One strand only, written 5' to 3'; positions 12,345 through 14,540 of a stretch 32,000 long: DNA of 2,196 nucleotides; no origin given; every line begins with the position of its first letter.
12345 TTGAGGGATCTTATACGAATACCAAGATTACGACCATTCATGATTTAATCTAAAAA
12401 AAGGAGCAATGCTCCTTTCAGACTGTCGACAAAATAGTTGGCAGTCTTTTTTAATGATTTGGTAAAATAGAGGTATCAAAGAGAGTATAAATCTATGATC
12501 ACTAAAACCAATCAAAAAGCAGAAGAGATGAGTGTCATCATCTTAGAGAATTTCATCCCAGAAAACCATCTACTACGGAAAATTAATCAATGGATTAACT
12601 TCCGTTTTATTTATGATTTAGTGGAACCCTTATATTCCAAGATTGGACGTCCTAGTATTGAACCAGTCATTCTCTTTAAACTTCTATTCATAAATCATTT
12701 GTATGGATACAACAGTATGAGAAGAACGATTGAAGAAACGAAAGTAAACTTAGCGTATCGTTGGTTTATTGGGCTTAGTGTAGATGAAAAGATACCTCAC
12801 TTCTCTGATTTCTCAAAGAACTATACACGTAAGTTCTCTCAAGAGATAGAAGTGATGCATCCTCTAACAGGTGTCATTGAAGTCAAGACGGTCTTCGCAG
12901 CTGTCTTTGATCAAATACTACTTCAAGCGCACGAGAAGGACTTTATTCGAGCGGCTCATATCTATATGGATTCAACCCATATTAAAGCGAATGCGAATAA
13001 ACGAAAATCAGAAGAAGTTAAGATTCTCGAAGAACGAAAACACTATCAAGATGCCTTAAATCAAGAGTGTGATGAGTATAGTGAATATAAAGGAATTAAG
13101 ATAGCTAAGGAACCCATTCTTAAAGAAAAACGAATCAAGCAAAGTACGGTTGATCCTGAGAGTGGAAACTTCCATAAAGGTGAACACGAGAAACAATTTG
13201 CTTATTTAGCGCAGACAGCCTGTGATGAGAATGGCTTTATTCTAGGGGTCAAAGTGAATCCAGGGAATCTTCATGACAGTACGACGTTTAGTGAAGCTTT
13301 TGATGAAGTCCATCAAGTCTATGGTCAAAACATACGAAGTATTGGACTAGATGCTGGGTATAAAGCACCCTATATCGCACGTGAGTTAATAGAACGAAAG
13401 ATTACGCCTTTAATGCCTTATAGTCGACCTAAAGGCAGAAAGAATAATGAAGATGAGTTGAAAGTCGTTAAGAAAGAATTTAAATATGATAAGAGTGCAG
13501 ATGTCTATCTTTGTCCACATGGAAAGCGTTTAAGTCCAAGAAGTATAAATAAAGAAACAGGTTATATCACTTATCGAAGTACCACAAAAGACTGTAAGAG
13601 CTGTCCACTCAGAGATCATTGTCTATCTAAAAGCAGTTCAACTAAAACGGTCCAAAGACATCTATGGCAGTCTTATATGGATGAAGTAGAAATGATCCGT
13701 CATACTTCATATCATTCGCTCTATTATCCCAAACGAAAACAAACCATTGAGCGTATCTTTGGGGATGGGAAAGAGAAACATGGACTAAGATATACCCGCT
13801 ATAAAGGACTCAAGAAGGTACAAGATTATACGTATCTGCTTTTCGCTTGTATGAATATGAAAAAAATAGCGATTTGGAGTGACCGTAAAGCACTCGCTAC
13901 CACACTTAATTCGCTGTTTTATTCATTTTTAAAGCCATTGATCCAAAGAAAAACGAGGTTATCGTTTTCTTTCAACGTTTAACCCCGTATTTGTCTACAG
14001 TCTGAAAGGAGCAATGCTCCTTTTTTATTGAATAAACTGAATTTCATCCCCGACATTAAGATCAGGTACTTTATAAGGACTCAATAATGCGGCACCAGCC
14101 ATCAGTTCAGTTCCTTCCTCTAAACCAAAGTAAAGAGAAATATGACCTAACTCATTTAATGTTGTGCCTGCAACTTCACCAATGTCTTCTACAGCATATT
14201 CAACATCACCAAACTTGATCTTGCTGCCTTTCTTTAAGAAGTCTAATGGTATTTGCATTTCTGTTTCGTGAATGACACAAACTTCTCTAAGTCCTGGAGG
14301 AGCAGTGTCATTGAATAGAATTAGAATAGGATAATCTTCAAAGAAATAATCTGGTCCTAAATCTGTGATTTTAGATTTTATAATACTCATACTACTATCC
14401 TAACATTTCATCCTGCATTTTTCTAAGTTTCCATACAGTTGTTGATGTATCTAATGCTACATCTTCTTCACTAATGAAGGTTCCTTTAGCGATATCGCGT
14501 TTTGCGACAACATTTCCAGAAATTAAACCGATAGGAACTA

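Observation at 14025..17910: Sorbitol PTS locus without the canonical SDR sorbitol-6-phosphate dehydrogenase; a homoserine-dehydrogenase-like/SAF-domain oxidoreductase takes its place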

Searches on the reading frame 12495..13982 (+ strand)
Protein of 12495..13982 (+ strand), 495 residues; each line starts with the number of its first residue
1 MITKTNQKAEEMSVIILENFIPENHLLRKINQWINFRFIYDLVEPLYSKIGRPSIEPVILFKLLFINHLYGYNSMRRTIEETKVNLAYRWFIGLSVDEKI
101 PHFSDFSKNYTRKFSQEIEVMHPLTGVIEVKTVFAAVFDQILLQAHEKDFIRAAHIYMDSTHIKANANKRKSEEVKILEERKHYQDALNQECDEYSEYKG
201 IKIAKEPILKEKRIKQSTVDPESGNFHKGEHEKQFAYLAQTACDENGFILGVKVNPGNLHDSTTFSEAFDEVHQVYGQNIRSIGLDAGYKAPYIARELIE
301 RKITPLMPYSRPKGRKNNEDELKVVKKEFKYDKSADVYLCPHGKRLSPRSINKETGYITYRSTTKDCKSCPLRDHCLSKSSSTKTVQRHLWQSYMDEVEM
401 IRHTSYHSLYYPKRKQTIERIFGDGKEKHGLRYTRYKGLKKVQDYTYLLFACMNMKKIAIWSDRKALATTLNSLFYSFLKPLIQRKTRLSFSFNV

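Call 3: search_protein_families(library=pfam, proteins=[window:12495-13982:+])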
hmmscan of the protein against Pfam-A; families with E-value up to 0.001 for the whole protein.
window:12495-13982:+ (495 aa): 3 families
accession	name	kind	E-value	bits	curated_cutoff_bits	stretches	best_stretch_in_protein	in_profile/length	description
PF13751.12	DDE_Tnp_1_6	-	6.2e-23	81.9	25.1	1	340-458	2-124/125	Transposase DDE domain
PF05598.16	DUF772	-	2.2e-18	66.5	23.1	1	51-118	1-67/74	Transposase domain (DUF772)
PF01609.27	DDE_Tnp_1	-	2.7e-15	57.1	23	1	223-455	23-200/200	Transposase DDE domain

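Call 4: search_protein_families(library=ncbifam, proteins=[window:12495-13982:+])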
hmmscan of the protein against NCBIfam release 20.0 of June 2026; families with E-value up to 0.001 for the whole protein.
window:12495-13982:+ (495 aa): 7 families
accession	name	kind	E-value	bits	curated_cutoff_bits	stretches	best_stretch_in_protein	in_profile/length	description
NF033551.1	transpos_IS1182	equivalog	1.2e-110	370.8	270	2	195-461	226-488/488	IS1182 family transposase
NF033581.1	transpos_IS5_4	equivalog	5.8e-32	111.2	140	1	33-319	8-231/285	IS5 family transposase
NF033593.1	transpos_ISNCY_1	equivalog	1.3e-15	57.1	325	1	200-330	258-393/444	ISNCY family transposase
NF033578.1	transpos_IS5_1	equivalog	4e-15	55.9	275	1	232-293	279-341/419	IS5 family transposase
NF033580.1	transpos_IS5_3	equivalog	1.4e-09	37.9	110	1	241-316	132-208/258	IS5 family transposase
NF033559.2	transpos_IS1634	equivalog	1.7e-05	24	100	1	233-303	165-233/483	IS1634 family transposase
NF033520.1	transpos_IS982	equivalog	8.4e-05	22.3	130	0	239-309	116-181/243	IS982 family transposase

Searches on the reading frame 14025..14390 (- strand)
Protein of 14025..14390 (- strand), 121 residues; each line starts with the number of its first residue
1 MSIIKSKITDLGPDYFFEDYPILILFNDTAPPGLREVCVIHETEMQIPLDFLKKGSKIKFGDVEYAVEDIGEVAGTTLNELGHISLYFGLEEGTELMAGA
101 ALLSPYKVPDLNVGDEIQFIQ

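Call 3: search_protein_families(library=pfam, proteins=[window:14025-14390:-])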
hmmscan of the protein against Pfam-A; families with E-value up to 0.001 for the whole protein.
window:14025-14390:- (121 aa): 1 family
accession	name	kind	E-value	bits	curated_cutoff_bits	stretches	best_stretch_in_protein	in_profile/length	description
PF03829.18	PTSIIA_gutA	-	3.8e-24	85.2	25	1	4-117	2-113/113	PTS system glucitol/sorbitol-specific IIA component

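Call 4: search_protein_families(library=ncbifam, proteins=[window:14025-14390:-])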
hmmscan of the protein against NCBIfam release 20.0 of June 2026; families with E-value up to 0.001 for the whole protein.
window:14025-14390:- (121 aa): 2 families
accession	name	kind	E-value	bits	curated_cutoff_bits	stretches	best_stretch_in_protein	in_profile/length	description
TIGR00849.1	gutA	subfamily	7.5e-14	51.6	189.55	1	4-120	5-119/121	glucitol/sorbitol-specific PTS transporter subunit IIA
NF007696.0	PRK10377.1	equivalog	6.6e-13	48.6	165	1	21-95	23-95/121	PTS glucitol/sorbitol transporter subunit IIA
